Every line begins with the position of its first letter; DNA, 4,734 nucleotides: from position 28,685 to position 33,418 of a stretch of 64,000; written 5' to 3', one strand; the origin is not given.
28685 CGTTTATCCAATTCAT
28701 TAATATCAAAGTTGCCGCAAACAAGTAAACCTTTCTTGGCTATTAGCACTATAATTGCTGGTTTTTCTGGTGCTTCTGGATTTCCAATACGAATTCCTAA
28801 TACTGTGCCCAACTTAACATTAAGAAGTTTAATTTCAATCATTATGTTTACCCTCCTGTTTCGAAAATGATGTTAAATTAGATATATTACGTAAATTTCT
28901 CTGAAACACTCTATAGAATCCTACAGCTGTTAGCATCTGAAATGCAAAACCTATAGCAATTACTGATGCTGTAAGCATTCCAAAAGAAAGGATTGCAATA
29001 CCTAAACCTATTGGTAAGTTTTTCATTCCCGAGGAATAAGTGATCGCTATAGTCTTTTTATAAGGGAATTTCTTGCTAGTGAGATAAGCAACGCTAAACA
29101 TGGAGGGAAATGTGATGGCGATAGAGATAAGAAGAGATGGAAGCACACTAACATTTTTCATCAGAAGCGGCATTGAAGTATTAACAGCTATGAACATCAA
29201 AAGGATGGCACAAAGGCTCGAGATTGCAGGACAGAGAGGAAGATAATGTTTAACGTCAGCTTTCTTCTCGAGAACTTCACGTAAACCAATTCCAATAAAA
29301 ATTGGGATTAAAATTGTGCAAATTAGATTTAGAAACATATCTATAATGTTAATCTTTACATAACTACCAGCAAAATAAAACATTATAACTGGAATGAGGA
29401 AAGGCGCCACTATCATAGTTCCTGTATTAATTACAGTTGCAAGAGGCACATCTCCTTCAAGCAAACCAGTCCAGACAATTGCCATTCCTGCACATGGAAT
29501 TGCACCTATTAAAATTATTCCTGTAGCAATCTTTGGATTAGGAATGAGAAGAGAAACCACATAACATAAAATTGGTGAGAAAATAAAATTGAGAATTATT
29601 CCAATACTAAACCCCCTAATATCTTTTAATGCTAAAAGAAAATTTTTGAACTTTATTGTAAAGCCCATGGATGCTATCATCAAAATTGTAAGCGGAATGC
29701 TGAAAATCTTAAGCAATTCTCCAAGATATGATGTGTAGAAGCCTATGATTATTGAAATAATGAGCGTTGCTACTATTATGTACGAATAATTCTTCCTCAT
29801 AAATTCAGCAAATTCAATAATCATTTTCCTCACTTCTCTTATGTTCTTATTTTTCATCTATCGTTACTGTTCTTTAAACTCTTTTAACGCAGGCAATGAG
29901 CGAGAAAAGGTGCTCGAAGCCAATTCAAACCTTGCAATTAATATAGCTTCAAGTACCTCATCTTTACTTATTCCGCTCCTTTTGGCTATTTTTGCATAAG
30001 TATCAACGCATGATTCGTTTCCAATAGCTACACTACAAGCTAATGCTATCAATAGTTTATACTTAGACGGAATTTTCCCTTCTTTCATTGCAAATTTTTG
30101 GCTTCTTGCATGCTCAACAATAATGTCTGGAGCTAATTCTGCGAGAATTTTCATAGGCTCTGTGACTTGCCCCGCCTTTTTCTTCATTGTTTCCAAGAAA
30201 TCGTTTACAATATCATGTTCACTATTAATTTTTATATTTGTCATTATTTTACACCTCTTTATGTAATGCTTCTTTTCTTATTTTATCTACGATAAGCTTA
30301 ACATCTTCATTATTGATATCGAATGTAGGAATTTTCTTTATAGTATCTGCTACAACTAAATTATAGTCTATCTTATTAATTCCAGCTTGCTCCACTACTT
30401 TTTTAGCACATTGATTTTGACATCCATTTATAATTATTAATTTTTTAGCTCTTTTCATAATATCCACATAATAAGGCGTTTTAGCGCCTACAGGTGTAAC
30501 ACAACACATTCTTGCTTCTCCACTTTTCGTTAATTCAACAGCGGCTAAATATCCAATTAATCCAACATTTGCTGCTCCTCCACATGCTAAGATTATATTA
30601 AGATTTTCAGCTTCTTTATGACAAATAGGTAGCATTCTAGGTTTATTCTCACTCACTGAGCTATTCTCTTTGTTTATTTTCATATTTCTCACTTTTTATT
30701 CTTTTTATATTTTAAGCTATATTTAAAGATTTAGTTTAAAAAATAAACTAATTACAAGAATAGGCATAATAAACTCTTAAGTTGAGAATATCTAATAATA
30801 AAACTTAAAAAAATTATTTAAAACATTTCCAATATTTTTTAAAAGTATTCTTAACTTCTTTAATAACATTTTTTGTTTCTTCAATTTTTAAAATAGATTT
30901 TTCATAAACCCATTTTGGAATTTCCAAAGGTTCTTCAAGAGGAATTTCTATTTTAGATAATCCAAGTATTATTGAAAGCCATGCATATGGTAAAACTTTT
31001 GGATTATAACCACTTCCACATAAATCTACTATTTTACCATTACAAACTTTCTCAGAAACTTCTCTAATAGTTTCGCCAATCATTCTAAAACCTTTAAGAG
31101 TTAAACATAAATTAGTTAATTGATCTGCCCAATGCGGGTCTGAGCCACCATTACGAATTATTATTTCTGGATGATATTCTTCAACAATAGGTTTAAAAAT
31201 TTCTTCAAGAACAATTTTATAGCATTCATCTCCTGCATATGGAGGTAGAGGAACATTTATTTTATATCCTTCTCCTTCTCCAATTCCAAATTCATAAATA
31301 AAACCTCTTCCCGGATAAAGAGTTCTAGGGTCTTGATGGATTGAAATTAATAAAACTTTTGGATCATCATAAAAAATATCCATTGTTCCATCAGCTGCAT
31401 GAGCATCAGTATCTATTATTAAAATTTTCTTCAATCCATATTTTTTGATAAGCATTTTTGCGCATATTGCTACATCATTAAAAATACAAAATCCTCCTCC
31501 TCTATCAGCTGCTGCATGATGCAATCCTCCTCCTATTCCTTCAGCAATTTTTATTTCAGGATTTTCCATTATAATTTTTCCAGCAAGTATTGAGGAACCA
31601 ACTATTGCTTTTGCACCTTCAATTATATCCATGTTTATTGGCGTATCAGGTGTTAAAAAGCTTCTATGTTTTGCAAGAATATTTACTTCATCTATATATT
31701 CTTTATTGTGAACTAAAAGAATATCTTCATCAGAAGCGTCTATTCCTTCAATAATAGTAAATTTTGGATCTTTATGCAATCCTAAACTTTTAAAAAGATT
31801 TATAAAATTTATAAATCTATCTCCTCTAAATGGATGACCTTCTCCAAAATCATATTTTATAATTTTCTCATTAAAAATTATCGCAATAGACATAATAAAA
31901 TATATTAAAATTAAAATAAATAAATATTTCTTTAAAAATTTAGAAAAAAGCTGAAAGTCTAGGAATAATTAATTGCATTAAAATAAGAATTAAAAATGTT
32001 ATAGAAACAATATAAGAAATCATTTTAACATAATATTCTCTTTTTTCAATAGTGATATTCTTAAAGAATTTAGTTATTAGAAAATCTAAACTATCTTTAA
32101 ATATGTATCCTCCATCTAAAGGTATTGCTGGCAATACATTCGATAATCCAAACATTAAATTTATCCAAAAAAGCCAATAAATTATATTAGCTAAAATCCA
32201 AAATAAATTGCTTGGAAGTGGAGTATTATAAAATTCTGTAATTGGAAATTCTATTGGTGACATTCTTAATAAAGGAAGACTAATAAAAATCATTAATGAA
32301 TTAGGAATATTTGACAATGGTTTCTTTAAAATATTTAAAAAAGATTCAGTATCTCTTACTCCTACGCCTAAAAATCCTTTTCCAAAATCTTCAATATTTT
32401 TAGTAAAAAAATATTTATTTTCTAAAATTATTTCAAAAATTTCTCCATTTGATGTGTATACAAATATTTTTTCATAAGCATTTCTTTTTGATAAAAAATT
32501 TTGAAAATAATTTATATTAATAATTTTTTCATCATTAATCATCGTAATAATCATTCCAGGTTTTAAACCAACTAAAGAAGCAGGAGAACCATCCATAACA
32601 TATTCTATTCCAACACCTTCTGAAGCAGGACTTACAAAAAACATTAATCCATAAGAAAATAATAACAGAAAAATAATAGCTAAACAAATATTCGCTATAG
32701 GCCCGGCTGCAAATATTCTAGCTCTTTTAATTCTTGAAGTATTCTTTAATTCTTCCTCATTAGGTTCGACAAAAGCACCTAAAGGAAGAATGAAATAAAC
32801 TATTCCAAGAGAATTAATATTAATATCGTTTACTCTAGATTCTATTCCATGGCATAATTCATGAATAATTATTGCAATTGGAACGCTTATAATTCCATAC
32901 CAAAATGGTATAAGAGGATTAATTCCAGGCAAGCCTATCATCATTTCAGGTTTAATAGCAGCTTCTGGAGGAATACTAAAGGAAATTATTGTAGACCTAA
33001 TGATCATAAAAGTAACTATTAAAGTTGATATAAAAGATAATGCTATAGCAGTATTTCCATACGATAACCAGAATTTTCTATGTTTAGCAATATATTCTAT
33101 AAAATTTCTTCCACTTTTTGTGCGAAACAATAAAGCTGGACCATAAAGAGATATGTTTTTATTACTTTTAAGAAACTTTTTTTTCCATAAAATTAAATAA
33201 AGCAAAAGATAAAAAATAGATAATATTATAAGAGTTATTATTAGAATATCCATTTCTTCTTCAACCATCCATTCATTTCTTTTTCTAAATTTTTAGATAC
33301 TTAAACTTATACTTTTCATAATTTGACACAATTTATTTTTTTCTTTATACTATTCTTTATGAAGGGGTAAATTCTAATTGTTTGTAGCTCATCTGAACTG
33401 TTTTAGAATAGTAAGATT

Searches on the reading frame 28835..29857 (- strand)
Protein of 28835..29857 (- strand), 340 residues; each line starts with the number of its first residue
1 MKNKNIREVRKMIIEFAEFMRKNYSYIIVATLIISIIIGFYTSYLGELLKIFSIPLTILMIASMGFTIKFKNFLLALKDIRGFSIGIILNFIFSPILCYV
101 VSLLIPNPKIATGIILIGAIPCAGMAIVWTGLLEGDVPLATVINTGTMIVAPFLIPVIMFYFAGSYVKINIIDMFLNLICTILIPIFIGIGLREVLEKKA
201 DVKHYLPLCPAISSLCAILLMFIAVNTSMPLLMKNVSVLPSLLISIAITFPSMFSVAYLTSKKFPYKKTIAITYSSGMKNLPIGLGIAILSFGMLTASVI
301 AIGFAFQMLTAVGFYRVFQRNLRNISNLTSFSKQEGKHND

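Call 17: search_protein_families(library=pfam, proteins=[window:28835-29857:-], max_evalue=0.001)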
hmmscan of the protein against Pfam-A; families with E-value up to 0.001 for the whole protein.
window:28835-29857:- (340 aa): 1 family
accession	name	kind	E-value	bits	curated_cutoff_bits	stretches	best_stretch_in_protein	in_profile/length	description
PF01758.21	SBF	-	6.8e-26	91.6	24.3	1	56-224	3-183/191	Sodium Bile acid symporter family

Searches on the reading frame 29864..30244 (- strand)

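Call 17: search_protein_families(library=pfam, proteins=[window:29864-30244:-], max_evalue=0.001)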
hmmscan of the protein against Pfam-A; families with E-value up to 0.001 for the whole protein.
window:29864-30244:- (126 aa): 1 family
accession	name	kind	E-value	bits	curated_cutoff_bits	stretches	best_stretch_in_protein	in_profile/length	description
PF02627.25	CMD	-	1.6e-12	47.7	23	1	52-122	14-84/84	Carboxymuconolactone decarboxylase family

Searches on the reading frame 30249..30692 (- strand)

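Call 17: search_protein_families(library=pfam, proteins=[window:30249-30692:-], max_evalue=0.001)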
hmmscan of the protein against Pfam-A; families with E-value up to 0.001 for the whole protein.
window:30249-30692:- (147 aa): 1 family
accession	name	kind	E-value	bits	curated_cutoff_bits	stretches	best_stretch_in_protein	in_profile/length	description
PF08859.16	DGC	-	4e-24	85.2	27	1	33-138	1-106/106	DGC domain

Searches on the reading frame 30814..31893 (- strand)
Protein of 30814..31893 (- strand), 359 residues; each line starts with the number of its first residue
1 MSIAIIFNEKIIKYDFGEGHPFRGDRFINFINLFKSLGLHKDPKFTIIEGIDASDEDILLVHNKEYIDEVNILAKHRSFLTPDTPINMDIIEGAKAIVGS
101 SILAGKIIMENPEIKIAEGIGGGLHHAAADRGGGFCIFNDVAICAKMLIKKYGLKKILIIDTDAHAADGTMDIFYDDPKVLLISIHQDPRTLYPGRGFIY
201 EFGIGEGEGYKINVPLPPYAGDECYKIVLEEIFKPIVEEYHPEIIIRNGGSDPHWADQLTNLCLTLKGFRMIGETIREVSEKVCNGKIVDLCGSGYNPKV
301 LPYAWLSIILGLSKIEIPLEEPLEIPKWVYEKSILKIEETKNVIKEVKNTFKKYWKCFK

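Call 17: search_protein_families(library=pfam, proteins=[window:30814-31893:-], max_evalue=0.001)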
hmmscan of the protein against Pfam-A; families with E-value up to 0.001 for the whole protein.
window:30814-31893:- (359 aa): 1 family
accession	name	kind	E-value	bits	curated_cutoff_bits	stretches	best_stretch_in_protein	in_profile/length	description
PF00850.24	Hist_deacetyl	-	7.4e-75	252.5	27.9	1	20-309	1-295/298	Histone deacetylase domain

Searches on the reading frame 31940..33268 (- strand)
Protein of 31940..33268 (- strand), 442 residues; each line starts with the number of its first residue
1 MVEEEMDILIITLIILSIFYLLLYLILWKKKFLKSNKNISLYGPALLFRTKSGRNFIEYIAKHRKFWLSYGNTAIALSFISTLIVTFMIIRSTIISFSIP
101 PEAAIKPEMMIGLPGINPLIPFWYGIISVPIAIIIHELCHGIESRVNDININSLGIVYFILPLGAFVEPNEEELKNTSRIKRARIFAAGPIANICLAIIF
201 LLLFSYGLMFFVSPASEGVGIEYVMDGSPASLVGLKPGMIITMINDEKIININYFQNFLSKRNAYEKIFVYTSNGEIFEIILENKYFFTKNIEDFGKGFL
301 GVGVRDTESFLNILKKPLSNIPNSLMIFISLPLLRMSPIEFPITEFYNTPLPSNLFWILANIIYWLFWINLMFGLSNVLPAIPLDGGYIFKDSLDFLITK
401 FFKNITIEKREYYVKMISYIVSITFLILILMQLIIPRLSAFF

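Call 17: search_protein_families(library=pfam, proteins=[window:31940-33268:-], max_evalue=0.001)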
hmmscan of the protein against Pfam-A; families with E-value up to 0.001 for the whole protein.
window:31940-33268:- (442 aa): 3 families
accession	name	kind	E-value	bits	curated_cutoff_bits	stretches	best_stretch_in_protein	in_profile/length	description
PF02163.28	Peptidase_M50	-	1.3e-26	93.8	27.2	1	125-400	2-200/221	Peptidase family M50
PF17820.7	PDZ_6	-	2.5e-06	27.6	27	1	221-260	2-41/54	PDZ domain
PF00595.29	PDZ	-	0.00072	20.3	23.2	0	217-267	25-75/81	PDZ domain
